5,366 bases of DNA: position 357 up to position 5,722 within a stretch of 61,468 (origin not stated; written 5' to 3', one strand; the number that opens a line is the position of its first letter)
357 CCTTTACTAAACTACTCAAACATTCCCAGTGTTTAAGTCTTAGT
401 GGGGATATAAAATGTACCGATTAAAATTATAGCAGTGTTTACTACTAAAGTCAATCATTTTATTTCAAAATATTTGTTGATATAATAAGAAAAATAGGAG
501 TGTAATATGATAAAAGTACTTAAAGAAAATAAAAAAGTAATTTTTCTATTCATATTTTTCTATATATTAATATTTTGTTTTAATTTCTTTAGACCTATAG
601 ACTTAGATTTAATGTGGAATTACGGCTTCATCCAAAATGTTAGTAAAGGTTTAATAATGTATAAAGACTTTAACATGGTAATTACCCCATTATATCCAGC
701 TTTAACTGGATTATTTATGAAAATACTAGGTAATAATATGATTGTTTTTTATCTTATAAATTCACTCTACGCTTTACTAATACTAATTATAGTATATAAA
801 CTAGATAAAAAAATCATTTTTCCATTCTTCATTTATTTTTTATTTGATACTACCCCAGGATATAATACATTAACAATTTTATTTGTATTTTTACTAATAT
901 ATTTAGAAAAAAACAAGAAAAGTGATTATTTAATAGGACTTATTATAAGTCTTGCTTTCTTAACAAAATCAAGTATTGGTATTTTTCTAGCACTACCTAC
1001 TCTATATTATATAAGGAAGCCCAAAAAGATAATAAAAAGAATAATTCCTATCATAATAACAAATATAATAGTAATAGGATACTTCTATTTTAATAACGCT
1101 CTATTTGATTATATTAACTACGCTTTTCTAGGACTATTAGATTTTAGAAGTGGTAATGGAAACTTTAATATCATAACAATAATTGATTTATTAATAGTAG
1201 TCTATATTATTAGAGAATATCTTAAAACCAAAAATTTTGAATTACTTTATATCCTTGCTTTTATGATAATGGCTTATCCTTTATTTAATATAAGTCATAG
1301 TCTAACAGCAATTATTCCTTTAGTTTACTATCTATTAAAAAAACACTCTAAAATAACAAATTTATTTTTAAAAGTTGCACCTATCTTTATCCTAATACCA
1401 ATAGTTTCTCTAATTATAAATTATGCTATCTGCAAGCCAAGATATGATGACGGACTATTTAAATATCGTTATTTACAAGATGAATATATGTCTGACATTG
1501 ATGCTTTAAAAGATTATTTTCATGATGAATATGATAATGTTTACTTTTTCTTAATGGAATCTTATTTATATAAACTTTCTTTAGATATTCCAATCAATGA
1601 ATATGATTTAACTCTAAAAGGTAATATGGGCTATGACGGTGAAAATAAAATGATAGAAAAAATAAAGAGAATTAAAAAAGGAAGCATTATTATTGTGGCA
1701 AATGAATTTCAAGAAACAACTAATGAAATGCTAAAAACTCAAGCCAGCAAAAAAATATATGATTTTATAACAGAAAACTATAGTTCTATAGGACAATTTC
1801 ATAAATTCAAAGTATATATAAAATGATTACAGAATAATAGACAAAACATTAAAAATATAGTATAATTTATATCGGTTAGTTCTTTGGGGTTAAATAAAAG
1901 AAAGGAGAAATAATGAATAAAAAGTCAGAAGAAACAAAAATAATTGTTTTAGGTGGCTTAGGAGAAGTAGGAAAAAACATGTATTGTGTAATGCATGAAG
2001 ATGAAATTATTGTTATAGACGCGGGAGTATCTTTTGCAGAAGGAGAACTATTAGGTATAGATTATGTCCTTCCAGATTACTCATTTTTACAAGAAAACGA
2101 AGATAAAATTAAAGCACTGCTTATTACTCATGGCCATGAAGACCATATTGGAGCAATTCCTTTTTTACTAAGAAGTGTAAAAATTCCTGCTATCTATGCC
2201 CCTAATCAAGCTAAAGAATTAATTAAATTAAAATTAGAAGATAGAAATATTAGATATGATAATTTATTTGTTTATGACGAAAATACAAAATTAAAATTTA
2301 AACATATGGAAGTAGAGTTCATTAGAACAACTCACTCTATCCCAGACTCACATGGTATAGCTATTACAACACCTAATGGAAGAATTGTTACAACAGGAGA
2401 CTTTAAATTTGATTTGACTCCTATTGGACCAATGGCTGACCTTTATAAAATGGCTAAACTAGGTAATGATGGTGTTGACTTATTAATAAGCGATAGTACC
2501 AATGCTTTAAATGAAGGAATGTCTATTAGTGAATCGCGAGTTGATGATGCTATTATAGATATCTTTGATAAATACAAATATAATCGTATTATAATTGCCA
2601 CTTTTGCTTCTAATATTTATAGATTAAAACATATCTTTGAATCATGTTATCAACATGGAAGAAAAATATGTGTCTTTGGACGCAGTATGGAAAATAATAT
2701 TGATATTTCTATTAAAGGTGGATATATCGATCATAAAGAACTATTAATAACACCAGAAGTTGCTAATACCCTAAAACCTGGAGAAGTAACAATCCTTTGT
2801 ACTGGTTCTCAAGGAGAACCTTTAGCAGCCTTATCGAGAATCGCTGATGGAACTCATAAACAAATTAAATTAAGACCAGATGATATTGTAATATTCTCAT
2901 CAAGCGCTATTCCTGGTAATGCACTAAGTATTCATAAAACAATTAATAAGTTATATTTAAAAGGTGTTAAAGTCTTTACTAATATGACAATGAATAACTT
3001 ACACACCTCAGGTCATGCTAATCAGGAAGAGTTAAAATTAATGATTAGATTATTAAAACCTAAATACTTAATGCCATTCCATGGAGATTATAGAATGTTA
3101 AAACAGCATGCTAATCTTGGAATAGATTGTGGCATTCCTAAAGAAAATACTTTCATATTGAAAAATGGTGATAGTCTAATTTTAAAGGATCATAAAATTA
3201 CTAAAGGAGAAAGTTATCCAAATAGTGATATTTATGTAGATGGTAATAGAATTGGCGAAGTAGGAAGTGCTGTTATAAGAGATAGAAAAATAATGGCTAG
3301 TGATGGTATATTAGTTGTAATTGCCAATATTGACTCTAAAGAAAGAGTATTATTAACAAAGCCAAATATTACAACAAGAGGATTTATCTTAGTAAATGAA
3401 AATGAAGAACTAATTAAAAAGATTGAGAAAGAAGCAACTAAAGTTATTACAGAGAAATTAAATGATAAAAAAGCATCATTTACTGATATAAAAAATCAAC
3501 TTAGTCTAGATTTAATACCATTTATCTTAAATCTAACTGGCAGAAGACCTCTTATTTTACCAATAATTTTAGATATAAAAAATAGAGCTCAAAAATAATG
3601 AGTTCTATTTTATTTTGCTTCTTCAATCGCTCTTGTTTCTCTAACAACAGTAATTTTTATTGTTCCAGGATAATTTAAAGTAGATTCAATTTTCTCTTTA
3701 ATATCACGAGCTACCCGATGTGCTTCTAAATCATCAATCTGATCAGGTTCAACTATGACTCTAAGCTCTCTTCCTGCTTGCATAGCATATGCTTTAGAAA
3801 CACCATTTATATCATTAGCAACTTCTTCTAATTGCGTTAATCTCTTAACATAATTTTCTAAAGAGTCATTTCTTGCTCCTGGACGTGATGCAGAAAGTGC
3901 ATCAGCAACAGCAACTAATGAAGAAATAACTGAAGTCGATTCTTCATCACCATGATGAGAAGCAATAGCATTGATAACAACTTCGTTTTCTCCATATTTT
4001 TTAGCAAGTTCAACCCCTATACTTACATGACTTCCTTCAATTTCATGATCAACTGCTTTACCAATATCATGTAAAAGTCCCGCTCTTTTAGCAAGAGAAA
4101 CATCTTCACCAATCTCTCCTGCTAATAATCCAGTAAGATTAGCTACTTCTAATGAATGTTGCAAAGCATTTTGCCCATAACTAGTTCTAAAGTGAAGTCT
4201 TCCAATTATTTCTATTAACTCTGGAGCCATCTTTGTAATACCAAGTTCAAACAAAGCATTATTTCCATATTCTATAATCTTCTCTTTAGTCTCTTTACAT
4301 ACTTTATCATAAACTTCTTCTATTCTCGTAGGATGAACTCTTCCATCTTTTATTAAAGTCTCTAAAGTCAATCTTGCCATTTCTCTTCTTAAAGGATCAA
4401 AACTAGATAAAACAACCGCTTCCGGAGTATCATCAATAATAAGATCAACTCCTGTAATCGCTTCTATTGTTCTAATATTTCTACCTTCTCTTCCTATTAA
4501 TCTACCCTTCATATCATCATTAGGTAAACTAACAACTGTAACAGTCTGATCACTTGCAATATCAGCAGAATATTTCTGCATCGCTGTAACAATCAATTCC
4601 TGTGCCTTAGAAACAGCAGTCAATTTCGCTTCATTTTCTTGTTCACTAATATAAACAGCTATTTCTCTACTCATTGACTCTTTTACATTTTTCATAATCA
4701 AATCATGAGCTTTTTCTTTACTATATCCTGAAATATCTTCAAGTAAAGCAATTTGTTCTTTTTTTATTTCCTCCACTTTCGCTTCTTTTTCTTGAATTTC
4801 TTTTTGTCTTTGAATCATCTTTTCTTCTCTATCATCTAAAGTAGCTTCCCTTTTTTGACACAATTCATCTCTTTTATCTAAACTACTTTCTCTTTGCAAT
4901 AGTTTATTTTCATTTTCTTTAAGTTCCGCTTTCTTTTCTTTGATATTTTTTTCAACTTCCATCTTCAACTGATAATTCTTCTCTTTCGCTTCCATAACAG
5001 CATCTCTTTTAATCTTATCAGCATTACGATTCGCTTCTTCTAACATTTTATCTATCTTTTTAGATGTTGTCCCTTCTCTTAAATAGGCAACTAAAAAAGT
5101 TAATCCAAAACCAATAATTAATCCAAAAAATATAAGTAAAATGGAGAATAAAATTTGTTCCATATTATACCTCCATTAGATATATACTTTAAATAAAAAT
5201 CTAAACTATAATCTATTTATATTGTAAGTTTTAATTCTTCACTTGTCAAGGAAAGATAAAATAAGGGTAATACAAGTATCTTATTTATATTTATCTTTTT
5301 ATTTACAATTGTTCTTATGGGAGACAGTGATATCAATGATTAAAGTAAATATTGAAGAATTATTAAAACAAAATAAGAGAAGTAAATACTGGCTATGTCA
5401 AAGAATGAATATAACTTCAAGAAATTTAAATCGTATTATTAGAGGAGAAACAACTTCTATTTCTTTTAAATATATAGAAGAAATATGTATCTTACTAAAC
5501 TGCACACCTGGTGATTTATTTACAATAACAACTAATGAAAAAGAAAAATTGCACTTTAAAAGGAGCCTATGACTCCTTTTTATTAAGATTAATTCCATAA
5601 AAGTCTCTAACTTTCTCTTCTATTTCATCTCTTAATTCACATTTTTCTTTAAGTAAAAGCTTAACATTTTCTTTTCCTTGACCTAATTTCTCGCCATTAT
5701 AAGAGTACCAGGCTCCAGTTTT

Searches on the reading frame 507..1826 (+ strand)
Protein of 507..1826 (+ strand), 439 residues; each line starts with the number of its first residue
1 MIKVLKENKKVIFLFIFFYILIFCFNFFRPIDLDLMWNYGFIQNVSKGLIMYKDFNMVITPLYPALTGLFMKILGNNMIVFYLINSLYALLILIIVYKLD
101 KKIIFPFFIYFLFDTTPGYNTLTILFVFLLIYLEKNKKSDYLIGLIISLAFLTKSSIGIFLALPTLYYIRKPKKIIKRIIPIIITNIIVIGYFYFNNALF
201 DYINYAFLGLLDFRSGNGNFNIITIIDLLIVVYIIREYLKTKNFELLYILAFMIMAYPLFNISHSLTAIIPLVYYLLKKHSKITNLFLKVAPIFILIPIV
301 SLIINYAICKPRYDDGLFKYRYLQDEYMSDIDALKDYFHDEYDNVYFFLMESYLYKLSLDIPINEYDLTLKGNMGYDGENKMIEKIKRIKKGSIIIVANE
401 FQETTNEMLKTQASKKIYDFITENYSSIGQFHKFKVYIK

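Call 19: search_protein_families(library=pfam, proteins=[window:507-1826:+], max_evalue=0.001)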
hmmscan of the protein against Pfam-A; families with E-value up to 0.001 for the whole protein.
window:507-1826:+ (439 aa): 1 family
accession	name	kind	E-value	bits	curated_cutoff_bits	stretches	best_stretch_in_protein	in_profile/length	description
PF13231.12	PMT_2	-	3.1e-05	24.7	26.1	1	61-187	4-149/160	Dolichyl-phosphate-mannose-protein mannosyltransferase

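Call 53: find_encoding_contigs(protein=window:507-1826:+, flank=10000, max_places=3)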
Protein window:507-1826:+ (439 aa): 6 contigs read that carry it; 3 places shown.
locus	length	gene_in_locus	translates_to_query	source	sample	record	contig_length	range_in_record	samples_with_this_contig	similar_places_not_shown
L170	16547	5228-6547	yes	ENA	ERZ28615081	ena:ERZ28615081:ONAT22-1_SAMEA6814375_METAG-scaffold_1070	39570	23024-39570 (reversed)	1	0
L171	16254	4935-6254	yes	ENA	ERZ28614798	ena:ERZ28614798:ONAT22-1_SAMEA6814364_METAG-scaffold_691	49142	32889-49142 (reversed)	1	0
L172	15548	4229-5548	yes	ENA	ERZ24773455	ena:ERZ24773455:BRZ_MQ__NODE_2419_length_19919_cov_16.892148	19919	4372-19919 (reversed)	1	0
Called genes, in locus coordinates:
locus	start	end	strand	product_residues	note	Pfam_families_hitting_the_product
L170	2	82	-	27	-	?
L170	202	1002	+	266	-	PF02535:Zip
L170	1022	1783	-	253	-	-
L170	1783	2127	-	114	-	-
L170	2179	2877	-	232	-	PF05857:TraX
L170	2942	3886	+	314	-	-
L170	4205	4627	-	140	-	PF00380:Ribosomal_S9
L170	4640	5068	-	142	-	PF00572:Ribosomal_L13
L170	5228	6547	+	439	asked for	PF13231:PMT_2 (faint)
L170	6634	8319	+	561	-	PF00753:Lactamase_B, PF12706:Lactamase_B_2, PF22505:RNase_J_b_CASP, PF07521:RMMBL, PF17770:RNase_J_C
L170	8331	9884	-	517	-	PF12072:RNase_Y_N, PF00013:KH_1 (weak), PF01966:HD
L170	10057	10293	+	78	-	PF13443:HTH_26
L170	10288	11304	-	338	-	PF00154:RecA_N, PF06745:ATPase (weak), PF08423:Rad51, PF01637:ATPase_2 (faint), PF13479:AAA_24 (weak), PF21096:RecA_C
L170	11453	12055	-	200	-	PF01066:CDP-OH_P_transf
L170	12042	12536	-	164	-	PF13413:HTH_25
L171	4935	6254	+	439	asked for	PF13231:PMT_2 (faint)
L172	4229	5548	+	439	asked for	PF13231:PMT_2 (faint)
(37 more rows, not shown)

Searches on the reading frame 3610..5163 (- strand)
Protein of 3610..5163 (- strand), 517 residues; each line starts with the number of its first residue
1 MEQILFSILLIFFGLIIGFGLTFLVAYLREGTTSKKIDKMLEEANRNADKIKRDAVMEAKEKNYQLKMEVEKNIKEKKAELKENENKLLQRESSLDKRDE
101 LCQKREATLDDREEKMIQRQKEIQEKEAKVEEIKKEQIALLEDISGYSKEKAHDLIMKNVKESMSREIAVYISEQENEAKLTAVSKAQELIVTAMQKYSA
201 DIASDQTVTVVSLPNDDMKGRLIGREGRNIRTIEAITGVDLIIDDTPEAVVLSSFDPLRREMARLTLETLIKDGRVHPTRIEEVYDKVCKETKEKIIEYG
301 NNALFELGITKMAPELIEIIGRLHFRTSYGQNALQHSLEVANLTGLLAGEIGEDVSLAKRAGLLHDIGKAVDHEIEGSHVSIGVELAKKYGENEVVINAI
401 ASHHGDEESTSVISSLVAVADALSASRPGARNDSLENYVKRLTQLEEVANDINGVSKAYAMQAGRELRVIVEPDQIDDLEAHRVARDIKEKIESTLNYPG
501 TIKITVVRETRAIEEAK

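Call 19: search_protein_families(library=pfam, proteins=[window:3610-5163:-], max_evalue=0.001)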
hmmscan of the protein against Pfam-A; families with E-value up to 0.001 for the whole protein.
window:3610-5163:- (517 aa): 4 families
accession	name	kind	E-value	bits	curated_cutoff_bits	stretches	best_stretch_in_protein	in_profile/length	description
PF12072.13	RNase_Y_N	-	3.6e-46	157.6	32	1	4-201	3-200/201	RNase Y N-terminal region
PF01966.28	HD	-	1.8e-21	77.1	22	1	334-425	2-115/116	HD domain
PF00013.35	KH_1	-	2.5e-07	30.8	21.5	1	210-264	3-61/66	KH domain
PF08668.18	HDOD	-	0.00016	21.7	22.9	1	333-389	95-152/196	HDOD domain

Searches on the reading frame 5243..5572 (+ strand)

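Call 20: search_protein_families(library=pfam, proteins=[window:5243-5572:+], max_evalue=0.001)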
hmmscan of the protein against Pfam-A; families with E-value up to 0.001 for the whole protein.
window:5243-5572:+ (109 aa): 2 families
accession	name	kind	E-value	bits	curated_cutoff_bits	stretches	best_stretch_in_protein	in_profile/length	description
PF13443.12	HTH_26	-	2.6e-13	50.4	22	1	36-96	1-61/63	Cro/C1-type HTH DNA-binding domain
PF01381.28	HTH_3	-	0.00012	22.4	23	1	37-92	1-55/55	Helix-turn-helix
